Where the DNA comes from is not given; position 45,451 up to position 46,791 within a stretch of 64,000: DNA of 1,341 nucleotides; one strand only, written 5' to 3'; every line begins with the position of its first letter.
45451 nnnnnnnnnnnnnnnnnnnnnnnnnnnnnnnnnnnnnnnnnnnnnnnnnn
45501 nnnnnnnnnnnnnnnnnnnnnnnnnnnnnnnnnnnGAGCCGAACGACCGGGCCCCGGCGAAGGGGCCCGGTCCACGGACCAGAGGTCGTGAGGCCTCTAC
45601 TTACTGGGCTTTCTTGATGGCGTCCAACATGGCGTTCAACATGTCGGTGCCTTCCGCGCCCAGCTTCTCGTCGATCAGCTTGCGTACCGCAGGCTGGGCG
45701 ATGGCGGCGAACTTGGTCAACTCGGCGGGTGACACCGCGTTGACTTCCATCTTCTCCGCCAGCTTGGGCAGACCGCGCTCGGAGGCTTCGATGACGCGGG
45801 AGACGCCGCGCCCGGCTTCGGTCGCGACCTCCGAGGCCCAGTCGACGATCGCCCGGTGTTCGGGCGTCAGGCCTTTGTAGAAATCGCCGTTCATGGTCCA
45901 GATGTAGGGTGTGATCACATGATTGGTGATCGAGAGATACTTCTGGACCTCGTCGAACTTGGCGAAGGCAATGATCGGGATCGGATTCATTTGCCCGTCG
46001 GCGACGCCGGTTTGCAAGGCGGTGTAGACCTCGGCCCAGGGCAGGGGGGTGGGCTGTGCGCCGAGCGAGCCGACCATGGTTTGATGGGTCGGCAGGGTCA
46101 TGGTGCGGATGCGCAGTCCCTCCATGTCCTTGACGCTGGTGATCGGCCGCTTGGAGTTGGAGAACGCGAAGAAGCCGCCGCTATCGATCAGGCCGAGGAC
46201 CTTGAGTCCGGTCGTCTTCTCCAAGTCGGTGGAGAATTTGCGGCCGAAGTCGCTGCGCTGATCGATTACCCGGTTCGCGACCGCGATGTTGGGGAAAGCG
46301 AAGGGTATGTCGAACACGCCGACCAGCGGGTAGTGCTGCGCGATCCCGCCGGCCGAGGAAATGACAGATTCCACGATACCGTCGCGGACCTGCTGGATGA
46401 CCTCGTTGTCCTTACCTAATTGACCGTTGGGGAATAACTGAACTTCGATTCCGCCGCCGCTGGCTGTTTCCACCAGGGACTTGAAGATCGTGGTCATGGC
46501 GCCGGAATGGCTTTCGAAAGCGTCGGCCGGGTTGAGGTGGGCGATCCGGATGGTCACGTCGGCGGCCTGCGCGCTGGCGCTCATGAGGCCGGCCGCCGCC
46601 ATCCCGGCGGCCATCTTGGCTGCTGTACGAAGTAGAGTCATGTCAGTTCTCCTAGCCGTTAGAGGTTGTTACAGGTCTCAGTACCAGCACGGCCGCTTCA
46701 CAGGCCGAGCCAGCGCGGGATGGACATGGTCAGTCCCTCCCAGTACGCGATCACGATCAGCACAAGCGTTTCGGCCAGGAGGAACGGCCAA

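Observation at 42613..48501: TRAP transporter - DAP ammonia-lyase - D-carbamoylase - DUF2459 operon with no hydantoinase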

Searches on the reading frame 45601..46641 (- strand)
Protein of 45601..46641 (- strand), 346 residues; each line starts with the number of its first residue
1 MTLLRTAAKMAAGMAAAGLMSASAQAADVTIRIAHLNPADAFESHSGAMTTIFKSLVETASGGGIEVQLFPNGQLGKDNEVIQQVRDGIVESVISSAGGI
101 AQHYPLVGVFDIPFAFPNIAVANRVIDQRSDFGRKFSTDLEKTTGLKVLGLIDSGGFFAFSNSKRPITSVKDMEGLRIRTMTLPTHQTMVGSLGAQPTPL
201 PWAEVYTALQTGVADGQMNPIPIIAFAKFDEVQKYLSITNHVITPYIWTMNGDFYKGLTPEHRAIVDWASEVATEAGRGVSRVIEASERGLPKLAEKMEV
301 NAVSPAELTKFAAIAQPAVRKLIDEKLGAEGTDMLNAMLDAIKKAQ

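Call 3: search_protein_families(library=pfam, proteins=[window:45601-46641:-])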
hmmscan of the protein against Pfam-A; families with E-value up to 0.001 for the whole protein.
window:45601-46641:- (346 aa): 1 family
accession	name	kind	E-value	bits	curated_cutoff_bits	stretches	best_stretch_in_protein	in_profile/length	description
PF03480.18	DctP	-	5.6e-75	252.7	23.4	1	50-323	15-283/286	Bacterial extracellular solute-binding protein, family 7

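Call 4: search_protein_families(library=ncbifam, proteins=[window:45601-46641:-])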
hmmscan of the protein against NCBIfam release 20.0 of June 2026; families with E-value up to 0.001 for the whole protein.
window:45601-46641:- (346 aa): 2 families
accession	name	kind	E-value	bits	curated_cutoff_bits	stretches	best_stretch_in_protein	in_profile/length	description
TIGR00787.1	dctP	subfamily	3.5e-59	200.3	175.05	1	51-279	16-240/257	DctP family TRAP transporter solute-binding subunit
NF037995.1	TRAP_S1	subfamily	2.6e-48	164.7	50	1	33-308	2-268/271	TRAP transporter substrate-binding protein DctP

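Call 6: search_solved_structures(query=window:45601-46641:-, show_alignments=1)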
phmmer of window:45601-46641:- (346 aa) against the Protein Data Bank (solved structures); distinct sequences matched with E-value up to 0.001: 97 (the best 60 are shown).
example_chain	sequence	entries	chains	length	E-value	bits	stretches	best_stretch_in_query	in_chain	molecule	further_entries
4n8g_A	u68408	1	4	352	1.5e-50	175.4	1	15-330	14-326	TRAP dicarboxylate transporter, DctP subunit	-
4ngu_A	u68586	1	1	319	1.1e-47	166.1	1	25-333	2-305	TRAP dicarboxylate transporter, DctP subunit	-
4nq8_A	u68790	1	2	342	5.1e-47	163.9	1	10-320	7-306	Putative periplasmic substrate-binding transport protein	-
4p47_A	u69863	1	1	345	8.3e-47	163.2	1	17-342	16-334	TRAP dicarboxylate transporter, DctP subunit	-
4p9k_A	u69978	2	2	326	1.6e-42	149.1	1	24-318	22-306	TRAP dicarboxylate transporter, DctP subunit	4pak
4pdh_A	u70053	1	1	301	1.6e-42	149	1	41-317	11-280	TRAP dicarboxylate transporter, DctP subunit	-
7bbr_A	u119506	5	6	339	9.4e-42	146.6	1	4-345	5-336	Putative TRAP transporter solute receptor DctP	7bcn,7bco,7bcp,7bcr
9bh3_A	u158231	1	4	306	1.2e-40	142.9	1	50-341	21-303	DctP family TRAP transporter solute-binding subunit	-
9bhf_A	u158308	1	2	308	1.2e-40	142.9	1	50-341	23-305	DctP family TRAP transporter solute-binding subunit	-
3b50_A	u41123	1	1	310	1.8e-39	139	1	50-335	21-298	Sialic acid-binding periplasmic protein siaP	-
2wx9_A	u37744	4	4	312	1.9e-39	139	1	50-335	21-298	SIALIC ACID-BINDING PERIPLASMIC PROTEIN SIAP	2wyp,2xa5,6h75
2wyk_A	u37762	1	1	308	1.9e-39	139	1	50-335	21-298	SIALIC ACID-BINDING PERIPLASMIC PROTEIN SIAP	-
2v4c_A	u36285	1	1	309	1.9e-39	139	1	50-335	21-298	SIALIC ACID-BINDING PERIPLASMIC PROTEIN SIAP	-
2xwv_A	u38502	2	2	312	2e-39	138.9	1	50-335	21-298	SIALIC ACID-BINDING PERIPLASMIC PROTEIN SIAP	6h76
2cex_A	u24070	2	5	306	2e-39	138.9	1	50-335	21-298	PROTEIN HI0146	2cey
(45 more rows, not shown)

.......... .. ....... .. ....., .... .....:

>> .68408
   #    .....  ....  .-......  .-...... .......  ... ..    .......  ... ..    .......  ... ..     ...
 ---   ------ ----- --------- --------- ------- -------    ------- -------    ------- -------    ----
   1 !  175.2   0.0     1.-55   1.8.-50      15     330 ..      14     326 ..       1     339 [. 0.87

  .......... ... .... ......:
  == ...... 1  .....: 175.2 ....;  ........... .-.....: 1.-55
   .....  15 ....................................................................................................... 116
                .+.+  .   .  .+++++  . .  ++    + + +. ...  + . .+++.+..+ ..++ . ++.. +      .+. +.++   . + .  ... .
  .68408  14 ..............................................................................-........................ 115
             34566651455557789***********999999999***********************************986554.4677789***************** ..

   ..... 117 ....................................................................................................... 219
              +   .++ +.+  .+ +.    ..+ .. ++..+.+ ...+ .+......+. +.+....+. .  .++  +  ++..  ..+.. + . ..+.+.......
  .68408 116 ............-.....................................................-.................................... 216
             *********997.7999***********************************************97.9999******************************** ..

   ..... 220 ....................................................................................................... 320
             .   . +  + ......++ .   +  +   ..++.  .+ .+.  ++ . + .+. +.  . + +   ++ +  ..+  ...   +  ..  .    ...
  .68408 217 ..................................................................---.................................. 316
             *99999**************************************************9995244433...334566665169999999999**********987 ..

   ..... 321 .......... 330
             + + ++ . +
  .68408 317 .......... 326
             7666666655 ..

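Call 51: find_homologous_proteins(query=window:45601-46641:-, max_evalue=1e-20)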
Query window:45601-46641:- (346 aa): 2970 proteins with E <= 1e-20 among 8000 candidates; the best 120 are listed.
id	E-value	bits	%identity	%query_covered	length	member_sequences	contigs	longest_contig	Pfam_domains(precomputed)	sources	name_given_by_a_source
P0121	1.3e-222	756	100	100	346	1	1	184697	PF03480.19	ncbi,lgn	-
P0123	1.8e-215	732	96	100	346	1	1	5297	PF03480.19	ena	-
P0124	8.4e-204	694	91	100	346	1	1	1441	PF03480.19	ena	-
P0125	2.1e-195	666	87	100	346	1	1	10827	PF03480.19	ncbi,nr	ncbi:MAG: DctP family TRAP transporter solute-binding subunit [Rhodobacteraceae bacterium]|nr:DctP f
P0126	2.4e-194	663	87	100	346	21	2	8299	PF03480.19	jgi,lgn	jgi:tripartite ATP-independent transporter DctP family solute receptor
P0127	9.2e-194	661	87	100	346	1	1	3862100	PF03480.19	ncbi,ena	-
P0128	1.6e-193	660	87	100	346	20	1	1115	PF03480.19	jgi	-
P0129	5.0e-193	658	86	100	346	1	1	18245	PF03480.19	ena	-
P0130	1.4e-191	654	85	100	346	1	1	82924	PF03480.19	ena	-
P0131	3.9e-191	652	85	100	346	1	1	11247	PF03480.19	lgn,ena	-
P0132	5.5e-191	652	85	100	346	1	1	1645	PF03480.19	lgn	-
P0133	6.3e-191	652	84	100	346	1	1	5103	PF03480.19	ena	-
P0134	1.3e-190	651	85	100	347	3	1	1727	PF03480.19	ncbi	-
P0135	2.2e-190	650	85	100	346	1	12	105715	PF03480.19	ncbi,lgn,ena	-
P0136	3.1e-190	649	85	100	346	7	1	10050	PF03480.19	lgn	-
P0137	8.1e-190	648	85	100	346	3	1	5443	PF03480.19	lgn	-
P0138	1.0e-189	648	84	100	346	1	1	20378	PF03480.19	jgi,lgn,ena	-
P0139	1.5e-189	647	84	100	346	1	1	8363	PF03480.19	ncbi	-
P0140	1.9e-189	647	85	100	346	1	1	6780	PF03480.19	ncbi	-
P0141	4.3e-189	646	84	100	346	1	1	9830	PF03480.19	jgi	jgi:tripartite ATP-independent transporter DctP family solute receptor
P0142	4.9e-189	645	88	95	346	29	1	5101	PF03480.19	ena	-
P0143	5.1e-189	645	88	92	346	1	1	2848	PF03480.19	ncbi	-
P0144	5.6e-189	645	85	100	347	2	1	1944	PF03480.19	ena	-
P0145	1.4e-188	644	84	100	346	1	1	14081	PF03480.19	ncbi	-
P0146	2.1e-188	643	87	92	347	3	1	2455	PF03480.19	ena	-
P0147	5.5e-188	642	84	100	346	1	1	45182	PF03480.19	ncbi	-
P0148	3.0e-187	639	84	99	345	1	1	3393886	PF03480.19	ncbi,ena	-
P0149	1.3e-186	637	85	98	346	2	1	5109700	PF03480.19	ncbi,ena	-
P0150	1.7e-186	637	87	96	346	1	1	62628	PF03480.19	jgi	-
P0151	2.2e-186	637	82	100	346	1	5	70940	PF03480.19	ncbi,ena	-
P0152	2.9e-186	636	85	97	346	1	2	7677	PF03480.19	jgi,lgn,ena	-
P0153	3.4e-186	636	83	100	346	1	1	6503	PF03480.19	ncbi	ncbi:MAG: DctP family TRAP transporter solute-binding subunit [Hyphomicrobiaceae bacterium]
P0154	4.1e-186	636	85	98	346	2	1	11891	PF03480.19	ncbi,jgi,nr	ncbi:MAG: DctP family TRAP transporter solute-binding subunit [Desulfocapsaceae bacterium]|jgi:tripa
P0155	8.4e-186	635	83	100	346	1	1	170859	PF03480.19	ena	-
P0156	1.0e-185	634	83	100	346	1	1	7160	PF03480.19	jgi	jgi:tripartite ATP-independent transporter DctP family solute receptor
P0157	2.4e-185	633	83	100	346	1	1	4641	PF03480.19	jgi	-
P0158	3.3e-185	633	83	100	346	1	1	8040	PF03480.19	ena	-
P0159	3.8e-185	633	82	100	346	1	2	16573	PF03480.19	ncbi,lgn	-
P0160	5.4e-185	632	82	100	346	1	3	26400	PF03480.19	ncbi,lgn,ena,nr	ncbi:MAG: DctP family TRAP transporter solute-binding subunit [Gammaproteobacteria bacterium]|nr:Dct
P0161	9.1e-185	631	82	100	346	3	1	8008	PF03480.19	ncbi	-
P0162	9.3e-185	631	82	100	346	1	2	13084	PF03480.19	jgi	-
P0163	1.0e-184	631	83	100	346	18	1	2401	PF03480.19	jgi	-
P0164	1.6e-184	630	86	96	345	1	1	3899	PF03480.19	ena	-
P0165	1.7e-184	630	82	100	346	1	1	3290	PF03480.19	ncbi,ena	-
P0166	2.0e-184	630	84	98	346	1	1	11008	PF03480.19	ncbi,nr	ncbi:MAG: DctP family TRAP transporter solute-binding subunit [Desulfofustis sp.]|nr:DctP family TRA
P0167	2.2e-184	630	82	100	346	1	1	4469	PF03480.19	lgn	-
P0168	3.0e-184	630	83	100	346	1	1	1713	PF03480.19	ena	-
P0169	3.5e-184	629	85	98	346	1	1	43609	PF03480.19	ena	-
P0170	3.8e-184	629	82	100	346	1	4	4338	PF03480.19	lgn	-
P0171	4.0e-184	629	83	100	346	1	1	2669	PF03480.19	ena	-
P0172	4.2e-184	629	84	98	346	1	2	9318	PF03480.19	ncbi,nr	ncbi:MAG: DctP family TRAP transporter solute-binding subunit [Desulfofustis sp.]|nr:DctP family TRA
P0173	9.7e-184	628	82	100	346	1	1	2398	PF03480.19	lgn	-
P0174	9.7e-184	628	84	98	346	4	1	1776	PF03480.19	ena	-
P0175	1.5e-183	627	83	100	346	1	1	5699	PF03480.19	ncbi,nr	ncbi:MAG: DctP family TRAP transporter solute-binding subunit [Arenicellales bacterium]|nr:DctP fami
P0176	1.8e-183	627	82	100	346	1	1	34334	PF03480.19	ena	-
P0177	2.9e-183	626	82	100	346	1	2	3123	PF03480.19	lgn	-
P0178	3.0e-183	626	82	100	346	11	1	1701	PF03480.19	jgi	-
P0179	3.8e-183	626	86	95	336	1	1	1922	PF03480.19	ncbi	-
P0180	1.6e-182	624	83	98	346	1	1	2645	PF03480.19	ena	-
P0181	1.6e-182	624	85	95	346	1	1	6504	PF03480.19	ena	-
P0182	1.7e-182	624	83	98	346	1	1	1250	PF03480.19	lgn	-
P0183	1.7e-182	624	82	100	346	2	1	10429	PF03480.19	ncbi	-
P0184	2.5e-182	623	83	98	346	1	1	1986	PF03480.19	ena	-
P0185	3.1e-182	623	82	100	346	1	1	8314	PF03480.19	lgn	-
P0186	4.1e-182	623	81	100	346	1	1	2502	PF03480.19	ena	-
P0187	4.1e-182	623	83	98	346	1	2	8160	PF03480.19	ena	-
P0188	4.2e-182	623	82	97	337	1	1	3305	PF03480.19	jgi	jgi:tripartite ATP-independent transporter DctP family solute receptor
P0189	5.6e-182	622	85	95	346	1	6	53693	PF03480.19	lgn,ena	-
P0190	5.6e-182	622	83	98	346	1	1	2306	PF03480.19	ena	-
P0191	6.1e-182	622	85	95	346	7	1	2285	PF03480.19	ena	-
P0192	1.4e-181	621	81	100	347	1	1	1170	PF03480.19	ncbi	-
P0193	1.5e-181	621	84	98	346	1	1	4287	PF03480.19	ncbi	-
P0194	1.7e-181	621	82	100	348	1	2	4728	PF03480.19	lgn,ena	-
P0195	2.0e-181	620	85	95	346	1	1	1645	PF03480.19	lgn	-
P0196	2.4e-181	620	82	100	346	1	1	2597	PF03480.19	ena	-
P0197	3.2e-181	620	85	95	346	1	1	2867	PF03480.19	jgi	-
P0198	3.7e-181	619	81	100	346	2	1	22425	PF03480.19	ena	-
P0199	4.5e-181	619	81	100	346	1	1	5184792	PF03480.19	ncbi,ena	-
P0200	7.0e-181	619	82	100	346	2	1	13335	PF03480.19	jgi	jgi:tripartite ATP-independent transporter DctP family solute receptor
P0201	1.1e-180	618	80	100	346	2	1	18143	PF03480.19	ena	-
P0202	1.3e-180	618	81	100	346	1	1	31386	PF03480.19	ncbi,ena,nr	ncbi:MAG: DctP family TRAP transporter solute-binding subunit [Rhodobacterales bacterium]|nr:DctP fa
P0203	1.8e-180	617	85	95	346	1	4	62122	PF03480.19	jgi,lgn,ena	-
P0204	5.0e-180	616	82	99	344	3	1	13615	PF03480.19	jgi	jgi:tripartite ATP-independent transporter DctP family solute receptor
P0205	5.0e-180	616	81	100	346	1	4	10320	PF03480.19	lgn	-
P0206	1.0e-179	615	81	100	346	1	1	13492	PF03480.19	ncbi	-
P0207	2.0e-179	614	83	97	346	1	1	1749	PF03480.19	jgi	jgi:tripartite ATP-independent transporter DctP family solute receptor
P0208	2.5e-179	613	80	100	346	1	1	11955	PF03480.19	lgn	-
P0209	2.6e-179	613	79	100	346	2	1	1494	PF03480.19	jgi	-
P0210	3.4e-179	613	81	100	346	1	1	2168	PF03480.19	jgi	-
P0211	3.5e-179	613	81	100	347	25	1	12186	PF03480.19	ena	-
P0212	3.6e-179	613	83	97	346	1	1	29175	PF03480.19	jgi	jgi:tripartite ATP-independent transporter DctP family solute receptor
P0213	4.4e-179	613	81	100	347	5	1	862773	PF03480.19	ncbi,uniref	ncbi:DctP family TRAP transporter solute-binding subunit [Pelagibius sp. 7325]|uniref:TRAP transport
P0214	7.8e-179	612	84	95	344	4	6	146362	PF03480.19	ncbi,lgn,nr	ncbi:MAG: DctP family TRAP transporter solute-binding subunit [Gammaproteobacteria bacterium]|nr:Dct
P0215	8.2e-179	612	85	94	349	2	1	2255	PF03480.19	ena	-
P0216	8.7e-179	612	81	100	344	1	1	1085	PF03480.19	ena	-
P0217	1.1e-178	611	80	100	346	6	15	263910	PF03480.19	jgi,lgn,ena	jgi:tripartite ATP-independent transporter DctP family solute receptor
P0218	1.2e-178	611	80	100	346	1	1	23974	PF03480.19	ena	-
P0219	2.1e-178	610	80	100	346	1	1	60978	PF03480.19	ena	-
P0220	2.7e-178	610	83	92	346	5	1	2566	PF03480.19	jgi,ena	jgi:tripartite ATP-independent transporter DctP family solute receptor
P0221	2.7e-178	610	81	100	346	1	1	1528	PF03480.19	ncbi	-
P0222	3.0e-178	610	79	100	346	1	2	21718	PF03480.19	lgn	-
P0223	3.8e-178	610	80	99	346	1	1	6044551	PF03480.19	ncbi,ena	-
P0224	4.3e-178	609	84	99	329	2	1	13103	PF03480.19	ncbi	ncbi:MAG: TRAP transporter substrate-binding protein [Alphaproteobacteria bacterium]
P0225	9.0e-178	608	80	100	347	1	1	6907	PF03480.19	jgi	jgi:tripartite ATP-independent transporter DctP family solute receptor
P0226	9.9e-178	608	81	100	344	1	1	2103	PF03480.19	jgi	jgi:tripartite ATP-independent transporter DctP family solute receptor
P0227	1.7e-177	607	82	97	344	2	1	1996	PF03480.19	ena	-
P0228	1.9e-177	607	81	97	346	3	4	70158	PF03480.19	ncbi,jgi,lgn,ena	jgi:tripartite ATP-independent transporter DctP family solute receptor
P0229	2.5e-177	607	80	100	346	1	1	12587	PF03480.19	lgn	-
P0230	2.7e-177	607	81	95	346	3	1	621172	PF03480.19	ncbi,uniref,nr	ncbi:TRAP transporter substrate-binding protein [Rhodobium gokarnense]|uniref:Tripartite ATP-indepen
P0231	5.5e-177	606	81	99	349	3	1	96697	PF03480.19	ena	-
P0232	6.7e-177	605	80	97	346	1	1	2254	PF03480.19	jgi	-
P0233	8.1e-177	605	80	100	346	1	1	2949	PF03480.19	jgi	-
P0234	1.1e-176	605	81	94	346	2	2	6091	PF03480.19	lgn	-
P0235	1.1e-176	605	82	95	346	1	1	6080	PF03480.19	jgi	jgi:TRAP-type transport system periplasmic protein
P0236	1.6e-176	604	80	98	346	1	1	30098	PF03480.19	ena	-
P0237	1.7e-176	604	81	100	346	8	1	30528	PF03480.19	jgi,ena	-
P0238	3.2e-176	603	85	93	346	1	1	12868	PF03480.19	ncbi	-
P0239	3.8e-176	603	82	92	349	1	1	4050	PF03480.19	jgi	-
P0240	6.0e-176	602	80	98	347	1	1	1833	PF03480.19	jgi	-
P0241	8.0e-176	602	80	98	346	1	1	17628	PF03480.19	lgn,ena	-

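Call 52: find_encoding_contigs(protein=P0154, flank=10000, max_places=2)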
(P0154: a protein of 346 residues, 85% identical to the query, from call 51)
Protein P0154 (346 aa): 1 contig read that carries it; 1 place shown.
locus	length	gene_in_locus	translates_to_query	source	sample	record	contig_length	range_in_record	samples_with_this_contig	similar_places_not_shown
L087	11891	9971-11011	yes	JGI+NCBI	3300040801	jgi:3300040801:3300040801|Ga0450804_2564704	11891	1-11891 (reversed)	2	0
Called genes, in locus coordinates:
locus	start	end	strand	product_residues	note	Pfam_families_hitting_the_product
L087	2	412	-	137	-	?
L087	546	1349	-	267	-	PF01061:ABC2_membrane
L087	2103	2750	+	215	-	PF00392:GntR, PF01978:TrmB (weak), PF13412:HTH_24 (weak), PF07729:FCD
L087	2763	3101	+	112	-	-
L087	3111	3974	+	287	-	PF01546:Peptidase_M20, PF07687:M20_dimer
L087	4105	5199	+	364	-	PF00291:PALP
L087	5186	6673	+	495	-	PF00291:PALP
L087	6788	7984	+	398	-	PF02729:OTCace_N, PF00185:OTCace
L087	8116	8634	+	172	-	PF04290:DctQ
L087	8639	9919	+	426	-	PF06808:DctM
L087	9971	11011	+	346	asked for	PF03480:DctP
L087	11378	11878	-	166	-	PF01546:Peptidase_M20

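Call 53: find_encoding_contigs(protein=P0127, flank=10000, max_places=1)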
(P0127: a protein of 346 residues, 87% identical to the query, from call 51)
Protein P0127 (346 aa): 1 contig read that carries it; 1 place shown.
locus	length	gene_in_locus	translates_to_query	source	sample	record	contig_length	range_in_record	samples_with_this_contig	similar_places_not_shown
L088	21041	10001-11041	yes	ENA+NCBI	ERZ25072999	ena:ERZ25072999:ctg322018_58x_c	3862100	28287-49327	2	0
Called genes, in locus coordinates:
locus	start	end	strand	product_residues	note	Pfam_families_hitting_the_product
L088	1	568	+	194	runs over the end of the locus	PF00313:CSD, PF08206:OB_RNB (faint), PF00313:CSD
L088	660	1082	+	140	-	PF02643:DUF192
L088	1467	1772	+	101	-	PF04800:NDUS4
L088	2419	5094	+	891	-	PF00353:HemolysinCabind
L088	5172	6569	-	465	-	PF00202:Aminotran_3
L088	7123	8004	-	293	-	PF01418:HTH_6, PF01380:SIS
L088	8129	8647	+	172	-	PF04290:DctQ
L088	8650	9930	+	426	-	PF06808:DctM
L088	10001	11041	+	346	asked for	PF03480:DctP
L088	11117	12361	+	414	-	PF00291:PALP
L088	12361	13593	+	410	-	PF04389:Peptidase_M28, PF01546:Peptidase_M20, PF07687:M20_dimer (weak)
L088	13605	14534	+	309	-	PF00795:CN_hydrolase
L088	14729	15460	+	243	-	PF00072:Response_reg, PF00196:GerE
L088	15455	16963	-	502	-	PF00989:PAS, PF08447:PAS_3, PF08448:PAS_4, PF13426:PAS_9, PF00512:HisKA, PF02518:HATPase_c, PF00072:Response_reg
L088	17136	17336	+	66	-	-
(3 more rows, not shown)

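Call 56: search_protein_families(library=pfam, proteins=[L087:4105-5199:+], max_evalue=0.00001)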
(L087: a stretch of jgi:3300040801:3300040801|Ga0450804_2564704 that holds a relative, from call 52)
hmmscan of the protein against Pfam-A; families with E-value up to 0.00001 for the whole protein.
L087:4105-5199:+ (364 aa): 1 family
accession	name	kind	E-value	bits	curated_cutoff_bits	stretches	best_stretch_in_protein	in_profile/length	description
PF00291.31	PALP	-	7.6e-68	229.4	35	1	43-337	5-295/295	Pyridoxal-phosphate dependent enzyme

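Call 62: find_related_loci(query=window:45601-46641:-, collection=metagenome_contigs, flank=10000)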
Query window:45601-46641:- (346 aa) in metagenome_contigs; peptide patterns used: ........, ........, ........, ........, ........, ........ (x = any residue, [..] = any of these).
600 stretches matched a pattern (row limit reached: there are more); 121 encode a relative of the query (tblastn E <= 1e-3); the best 80 are kept; 80 distinct loci.
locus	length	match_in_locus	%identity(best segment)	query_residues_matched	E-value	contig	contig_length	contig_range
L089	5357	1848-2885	86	1-346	0e+0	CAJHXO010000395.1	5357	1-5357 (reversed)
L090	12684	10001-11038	86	1-346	0e+0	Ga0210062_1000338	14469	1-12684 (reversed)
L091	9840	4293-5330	86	1-346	0e+0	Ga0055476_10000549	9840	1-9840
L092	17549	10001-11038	84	1-346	0e+0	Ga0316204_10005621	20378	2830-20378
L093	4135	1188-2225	85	1-346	0e+0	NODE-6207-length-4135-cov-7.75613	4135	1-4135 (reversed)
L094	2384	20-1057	84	1-346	0e+0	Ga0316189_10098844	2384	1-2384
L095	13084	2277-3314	82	1-346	0e+0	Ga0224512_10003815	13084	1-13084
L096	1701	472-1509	82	1-346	0e+0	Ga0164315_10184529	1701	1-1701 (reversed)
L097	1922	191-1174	86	19-346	0e+0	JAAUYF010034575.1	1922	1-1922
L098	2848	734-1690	88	28-346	0e+0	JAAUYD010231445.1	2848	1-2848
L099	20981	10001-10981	84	20-346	0e+0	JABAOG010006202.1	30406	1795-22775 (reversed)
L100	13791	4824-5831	82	11-346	0e+0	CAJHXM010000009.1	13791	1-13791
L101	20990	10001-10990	85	17-346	0e+0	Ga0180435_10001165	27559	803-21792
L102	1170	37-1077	81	1-346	0e+0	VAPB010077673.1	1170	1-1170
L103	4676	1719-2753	81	1-345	0e+0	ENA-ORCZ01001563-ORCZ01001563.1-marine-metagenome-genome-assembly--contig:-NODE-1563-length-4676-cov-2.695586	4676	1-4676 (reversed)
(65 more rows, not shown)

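Call 88: predict_structure(alignment_id=A3)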
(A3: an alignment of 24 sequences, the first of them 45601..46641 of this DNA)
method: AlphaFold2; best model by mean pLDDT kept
length: 346 residues; sequences in the alignment: 24
mean_pLDDT: 62.3   pTM: 0.65
mean pLDDT of the five models: 62.3, 60.6, 58.5, 51.6, 50.9
residues with pLDDT >= 90: 28; 70-90: 103; 50-70: 115; < 50: 100
segments of 3 or more residues with pLDDT < 50: 1-3, 12-25, 73-80, 88-91, 94-117, 156-160, 202-242
pLDDT, mean of each block of 10 residues (from residue 1): 50 44 57 63 73 91 84 46 53 45 37 39 74 78 79 56 67 74 64 76 40 41 29 30 62 89 94 82 62 58 66 71 72 69 65
secondary structure, 60 per line:
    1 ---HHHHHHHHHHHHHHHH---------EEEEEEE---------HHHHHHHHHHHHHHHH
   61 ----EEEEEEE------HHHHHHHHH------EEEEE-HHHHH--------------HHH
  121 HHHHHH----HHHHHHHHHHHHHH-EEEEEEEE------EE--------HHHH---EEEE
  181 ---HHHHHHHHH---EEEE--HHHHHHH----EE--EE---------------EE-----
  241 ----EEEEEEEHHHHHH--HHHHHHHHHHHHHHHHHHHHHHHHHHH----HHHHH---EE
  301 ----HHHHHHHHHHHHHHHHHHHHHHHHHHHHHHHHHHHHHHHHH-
elements in order: H4-19 E29-35 H45-60 E65-71 H78-86 E93-97 H99-103 H118-126 H131-144 E146-153 H170-173 E177-180 H184-192 E196-199 H202-208 E245-251 H252-257 H260-286 H291-295 H305-345
